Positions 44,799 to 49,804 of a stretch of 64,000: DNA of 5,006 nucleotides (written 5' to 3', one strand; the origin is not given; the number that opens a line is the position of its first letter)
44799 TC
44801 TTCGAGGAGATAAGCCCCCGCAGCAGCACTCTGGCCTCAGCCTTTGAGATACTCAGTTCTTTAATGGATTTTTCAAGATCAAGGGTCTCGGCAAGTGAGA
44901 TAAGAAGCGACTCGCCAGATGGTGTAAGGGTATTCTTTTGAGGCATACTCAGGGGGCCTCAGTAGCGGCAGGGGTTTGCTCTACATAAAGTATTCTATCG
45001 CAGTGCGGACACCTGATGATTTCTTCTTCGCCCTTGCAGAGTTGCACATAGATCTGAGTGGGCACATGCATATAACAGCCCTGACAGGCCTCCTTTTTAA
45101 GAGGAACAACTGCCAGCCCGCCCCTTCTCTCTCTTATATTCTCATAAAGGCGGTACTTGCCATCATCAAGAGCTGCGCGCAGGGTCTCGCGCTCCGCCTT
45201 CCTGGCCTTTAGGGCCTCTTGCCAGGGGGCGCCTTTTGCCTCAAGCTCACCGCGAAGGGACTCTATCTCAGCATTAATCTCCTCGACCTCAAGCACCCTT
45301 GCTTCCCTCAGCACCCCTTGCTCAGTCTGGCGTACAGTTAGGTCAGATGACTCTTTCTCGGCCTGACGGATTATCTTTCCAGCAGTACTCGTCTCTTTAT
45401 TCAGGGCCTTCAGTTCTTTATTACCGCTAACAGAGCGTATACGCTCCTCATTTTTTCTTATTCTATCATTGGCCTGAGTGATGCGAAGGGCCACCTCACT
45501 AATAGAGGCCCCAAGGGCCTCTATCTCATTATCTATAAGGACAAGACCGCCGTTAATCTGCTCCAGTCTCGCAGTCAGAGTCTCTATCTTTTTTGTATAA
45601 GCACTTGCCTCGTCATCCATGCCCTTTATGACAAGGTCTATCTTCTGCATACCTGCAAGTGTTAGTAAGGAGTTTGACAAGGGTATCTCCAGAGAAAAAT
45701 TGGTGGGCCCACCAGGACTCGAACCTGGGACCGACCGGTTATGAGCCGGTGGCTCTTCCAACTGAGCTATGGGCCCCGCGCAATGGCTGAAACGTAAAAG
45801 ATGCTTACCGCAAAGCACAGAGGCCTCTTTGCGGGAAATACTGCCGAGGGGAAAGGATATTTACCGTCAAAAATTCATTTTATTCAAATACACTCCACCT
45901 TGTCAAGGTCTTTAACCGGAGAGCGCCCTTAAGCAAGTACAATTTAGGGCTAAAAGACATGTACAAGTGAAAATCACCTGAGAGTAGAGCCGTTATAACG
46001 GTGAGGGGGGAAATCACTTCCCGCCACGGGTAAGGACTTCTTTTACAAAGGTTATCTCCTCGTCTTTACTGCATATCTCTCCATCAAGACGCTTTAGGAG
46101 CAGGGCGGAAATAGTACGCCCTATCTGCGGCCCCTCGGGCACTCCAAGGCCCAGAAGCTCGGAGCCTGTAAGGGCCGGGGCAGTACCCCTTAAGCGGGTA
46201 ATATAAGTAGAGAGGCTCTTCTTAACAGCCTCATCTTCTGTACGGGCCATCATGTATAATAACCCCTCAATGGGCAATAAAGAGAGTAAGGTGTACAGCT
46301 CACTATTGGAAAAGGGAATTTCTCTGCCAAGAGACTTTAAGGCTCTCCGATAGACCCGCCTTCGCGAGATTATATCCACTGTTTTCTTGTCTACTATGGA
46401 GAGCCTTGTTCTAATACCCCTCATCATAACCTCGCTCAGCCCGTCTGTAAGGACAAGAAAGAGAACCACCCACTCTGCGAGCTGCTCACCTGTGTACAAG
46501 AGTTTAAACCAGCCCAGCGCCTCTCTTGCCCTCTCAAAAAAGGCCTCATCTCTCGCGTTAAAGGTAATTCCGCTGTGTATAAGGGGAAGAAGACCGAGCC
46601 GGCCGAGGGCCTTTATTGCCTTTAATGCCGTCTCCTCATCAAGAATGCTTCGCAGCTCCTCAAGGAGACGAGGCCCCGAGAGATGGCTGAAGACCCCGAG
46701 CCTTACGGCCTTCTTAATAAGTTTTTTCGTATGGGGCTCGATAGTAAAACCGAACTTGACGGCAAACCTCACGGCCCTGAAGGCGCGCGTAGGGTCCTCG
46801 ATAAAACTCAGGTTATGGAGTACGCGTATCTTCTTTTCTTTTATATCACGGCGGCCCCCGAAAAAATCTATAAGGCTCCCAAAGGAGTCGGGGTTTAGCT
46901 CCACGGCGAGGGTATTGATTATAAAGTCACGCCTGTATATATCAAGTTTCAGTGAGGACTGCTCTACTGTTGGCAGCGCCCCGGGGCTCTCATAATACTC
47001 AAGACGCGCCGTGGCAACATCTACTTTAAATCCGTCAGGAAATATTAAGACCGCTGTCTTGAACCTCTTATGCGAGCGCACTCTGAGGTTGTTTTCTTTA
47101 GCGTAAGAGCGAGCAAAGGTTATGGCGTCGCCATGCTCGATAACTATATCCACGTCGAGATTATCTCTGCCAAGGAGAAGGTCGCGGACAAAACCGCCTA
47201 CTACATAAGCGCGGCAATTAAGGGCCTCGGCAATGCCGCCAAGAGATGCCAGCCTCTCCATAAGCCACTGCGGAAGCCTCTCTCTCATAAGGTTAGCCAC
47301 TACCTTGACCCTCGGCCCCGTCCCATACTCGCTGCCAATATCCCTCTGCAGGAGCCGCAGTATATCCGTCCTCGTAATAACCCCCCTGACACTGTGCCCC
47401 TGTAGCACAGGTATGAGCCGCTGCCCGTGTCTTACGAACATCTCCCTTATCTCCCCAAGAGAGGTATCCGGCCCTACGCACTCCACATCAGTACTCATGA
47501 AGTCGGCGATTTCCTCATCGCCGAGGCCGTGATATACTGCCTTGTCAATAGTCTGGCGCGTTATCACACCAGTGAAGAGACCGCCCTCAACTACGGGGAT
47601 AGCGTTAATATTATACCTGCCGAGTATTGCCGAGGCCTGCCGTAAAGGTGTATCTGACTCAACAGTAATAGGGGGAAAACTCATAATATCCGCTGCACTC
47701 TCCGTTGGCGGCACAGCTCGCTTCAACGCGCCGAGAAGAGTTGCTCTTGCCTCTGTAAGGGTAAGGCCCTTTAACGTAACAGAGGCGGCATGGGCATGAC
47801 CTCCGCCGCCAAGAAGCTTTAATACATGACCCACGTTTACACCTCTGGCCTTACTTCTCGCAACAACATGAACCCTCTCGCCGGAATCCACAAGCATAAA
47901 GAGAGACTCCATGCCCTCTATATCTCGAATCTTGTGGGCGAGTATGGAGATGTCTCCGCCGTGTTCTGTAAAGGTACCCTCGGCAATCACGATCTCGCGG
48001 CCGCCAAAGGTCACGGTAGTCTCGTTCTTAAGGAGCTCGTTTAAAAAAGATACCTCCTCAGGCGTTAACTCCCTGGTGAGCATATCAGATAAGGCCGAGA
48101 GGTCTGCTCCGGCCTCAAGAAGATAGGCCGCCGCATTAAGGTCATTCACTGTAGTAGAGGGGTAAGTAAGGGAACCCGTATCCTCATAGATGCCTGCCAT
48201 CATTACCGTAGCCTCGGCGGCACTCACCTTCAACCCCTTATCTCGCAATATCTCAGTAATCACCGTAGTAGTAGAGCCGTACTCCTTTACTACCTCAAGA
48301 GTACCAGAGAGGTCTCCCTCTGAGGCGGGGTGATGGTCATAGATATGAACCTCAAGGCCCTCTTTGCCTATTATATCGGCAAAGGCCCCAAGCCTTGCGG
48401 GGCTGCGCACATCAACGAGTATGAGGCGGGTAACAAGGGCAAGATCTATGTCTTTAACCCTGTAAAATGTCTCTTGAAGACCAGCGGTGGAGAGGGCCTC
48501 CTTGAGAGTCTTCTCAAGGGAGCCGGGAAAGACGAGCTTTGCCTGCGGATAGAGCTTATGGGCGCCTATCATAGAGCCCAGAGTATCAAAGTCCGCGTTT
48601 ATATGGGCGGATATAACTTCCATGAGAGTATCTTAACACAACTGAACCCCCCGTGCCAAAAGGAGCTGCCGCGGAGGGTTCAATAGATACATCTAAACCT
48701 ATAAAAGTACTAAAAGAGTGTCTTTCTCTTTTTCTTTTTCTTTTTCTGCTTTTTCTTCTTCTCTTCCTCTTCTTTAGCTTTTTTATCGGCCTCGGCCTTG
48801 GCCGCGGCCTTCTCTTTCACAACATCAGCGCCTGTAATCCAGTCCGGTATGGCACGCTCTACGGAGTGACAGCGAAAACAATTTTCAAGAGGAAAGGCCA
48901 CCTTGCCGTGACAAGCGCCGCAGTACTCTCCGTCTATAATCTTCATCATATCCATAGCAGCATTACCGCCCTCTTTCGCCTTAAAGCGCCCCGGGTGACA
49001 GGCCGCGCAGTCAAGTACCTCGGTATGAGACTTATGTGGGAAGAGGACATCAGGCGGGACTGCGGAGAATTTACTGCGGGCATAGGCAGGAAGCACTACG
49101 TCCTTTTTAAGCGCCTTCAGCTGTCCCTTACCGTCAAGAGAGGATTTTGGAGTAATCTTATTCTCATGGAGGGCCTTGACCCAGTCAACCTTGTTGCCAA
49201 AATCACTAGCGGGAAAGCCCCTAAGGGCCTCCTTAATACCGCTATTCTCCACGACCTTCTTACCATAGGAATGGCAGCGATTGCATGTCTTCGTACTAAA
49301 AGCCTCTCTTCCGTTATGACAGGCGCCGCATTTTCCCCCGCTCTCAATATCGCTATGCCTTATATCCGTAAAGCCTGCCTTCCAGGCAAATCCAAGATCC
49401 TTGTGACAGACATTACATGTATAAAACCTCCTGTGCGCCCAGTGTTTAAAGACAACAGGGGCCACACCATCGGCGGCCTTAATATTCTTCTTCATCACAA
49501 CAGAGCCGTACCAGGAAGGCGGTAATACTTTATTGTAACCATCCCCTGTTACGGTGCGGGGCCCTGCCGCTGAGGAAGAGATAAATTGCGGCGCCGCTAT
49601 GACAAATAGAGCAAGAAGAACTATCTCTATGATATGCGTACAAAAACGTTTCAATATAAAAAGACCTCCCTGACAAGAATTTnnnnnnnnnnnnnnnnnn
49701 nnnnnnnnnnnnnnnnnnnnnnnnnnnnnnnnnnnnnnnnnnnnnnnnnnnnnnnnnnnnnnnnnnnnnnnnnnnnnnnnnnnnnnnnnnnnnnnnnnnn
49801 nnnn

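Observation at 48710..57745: Nine-gene multiheme cytochrome cluster (32 CxxCH) with NHL/PQQ beta-propellers, HAMP-only membrane proteins, and no porin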

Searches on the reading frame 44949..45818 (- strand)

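Call 32: search_protein_families(library=pfam, proteins=[window:44949-45818:-], max_evalue=0.0001)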
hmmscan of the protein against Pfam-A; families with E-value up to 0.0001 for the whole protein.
window:44949-45818:- (289 aa): 3 families
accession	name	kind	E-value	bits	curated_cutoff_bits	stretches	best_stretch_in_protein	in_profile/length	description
PF02591.20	Zn_ribbon_9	-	5e-11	43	29.1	1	244-277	1-33/33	C4-type zinc ribbon domain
PF24481.2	CT398_CC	-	3.3e-07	30.8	27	1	75-233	21-180/180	CT398-like coiled coil hairpin domain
PF19220.6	Rod_CreS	-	8.2e-05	22.2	100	0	57-161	22-124/359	Crescentin, rod domain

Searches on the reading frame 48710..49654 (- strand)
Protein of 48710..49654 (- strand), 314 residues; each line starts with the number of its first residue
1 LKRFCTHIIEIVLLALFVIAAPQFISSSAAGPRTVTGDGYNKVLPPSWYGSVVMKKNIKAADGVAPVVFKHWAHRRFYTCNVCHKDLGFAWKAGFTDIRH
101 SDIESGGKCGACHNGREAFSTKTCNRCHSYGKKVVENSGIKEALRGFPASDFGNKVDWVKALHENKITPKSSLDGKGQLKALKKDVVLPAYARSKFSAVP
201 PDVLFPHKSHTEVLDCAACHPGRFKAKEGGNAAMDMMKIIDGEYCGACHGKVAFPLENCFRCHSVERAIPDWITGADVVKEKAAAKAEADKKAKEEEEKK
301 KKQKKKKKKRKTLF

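Call 4: search_protein_families(library=pfam, proteins=[window:48710-49654:-], max_evalue=0.1)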
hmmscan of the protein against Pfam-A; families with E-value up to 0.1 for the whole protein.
window:48710-49654:- (314 aa): 4 families
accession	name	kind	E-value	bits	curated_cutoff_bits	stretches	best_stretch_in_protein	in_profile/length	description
PF14522.11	Cytochrome_C7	-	7.1e-22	77.5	24.8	2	67-129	1-67/67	Cytochrome c7 and related cytochrome c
PF02085.21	Cytochrom_CIII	-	5.7e-09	36.7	22.9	3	199-265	17-84/101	Class III cytochrome C family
PF22113.1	Mtrc-MtrF_II-IV_dom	-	0.00028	20.9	30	0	79-117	8-39/176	Outer membrane cytochrome MtrC/MtrF-like, domains II/IV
PF14537.11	Cytochrom_c3_2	-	0.0096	16.8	25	1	77-129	26-79/79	Cytochrome c3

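Call 5: search_protein_families(library=ncbifam, proteins=[window:48710-49654:-], max_evalue=0.1)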
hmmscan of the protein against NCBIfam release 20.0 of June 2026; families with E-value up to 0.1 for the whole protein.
window:48710-49654:- (314 aa): 2 families
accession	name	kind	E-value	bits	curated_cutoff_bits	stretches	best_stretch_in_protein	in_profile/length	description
TIGR04257.1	nanowire_3heme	domain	7.2e-35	119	40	2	62-129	8-75/75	c(7)-type cytochrome triheme domain-containing protein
NF041781.1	mnquin_red_QrcA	equivalog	0.00024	20.7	180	1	196-263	101-173/174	menaquinone reductase multiheme cytochrome c subunit QrcA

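Call 19: search_solved_structures(query=window:48710-49654:-, max_evalue=1)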
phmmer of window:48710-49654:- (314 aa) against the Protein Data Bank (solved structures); distinct sequences matched with E-value up to 1: 9.
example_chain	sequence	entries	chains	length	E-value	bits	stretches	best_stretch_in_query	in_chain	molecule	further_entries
3ov0_A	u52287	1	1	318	5.3e-35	124.3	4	61-129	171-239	Cytochrome c family protein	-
3oue_A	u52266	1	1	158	1.4e-22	83.5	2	62-129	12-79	Cytochrome c family protein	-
1rwj_A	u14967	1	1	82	8.4e-15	58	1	61-128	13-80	Cytochrome c family protein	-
3ouq_A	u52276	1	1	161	9.6e-14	54.5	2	63-133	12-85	Cytochrome c family protein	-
1kwj_A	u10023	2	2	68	0.02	17.3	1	201-263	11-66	cytochrome c7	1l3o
1ehj_A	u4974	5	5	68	0.026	17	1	202-263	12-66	CYTOCHROME C7 | CYTOCHROME C551.5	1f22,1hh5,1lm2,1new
8e4c_B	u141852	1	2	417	0.11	14.9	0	60-90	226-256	Isoform 2 of Immunoglobulin heavy constant mu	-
8ema_A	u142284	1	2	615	0.25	13.7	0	60-90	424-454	Isoform 2 of Immunoglobulin heavy constant mu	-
4ba8_A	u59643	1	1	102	0.3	13.4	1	60-89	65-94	IG MU CHAIN C REGION SECRETED FORM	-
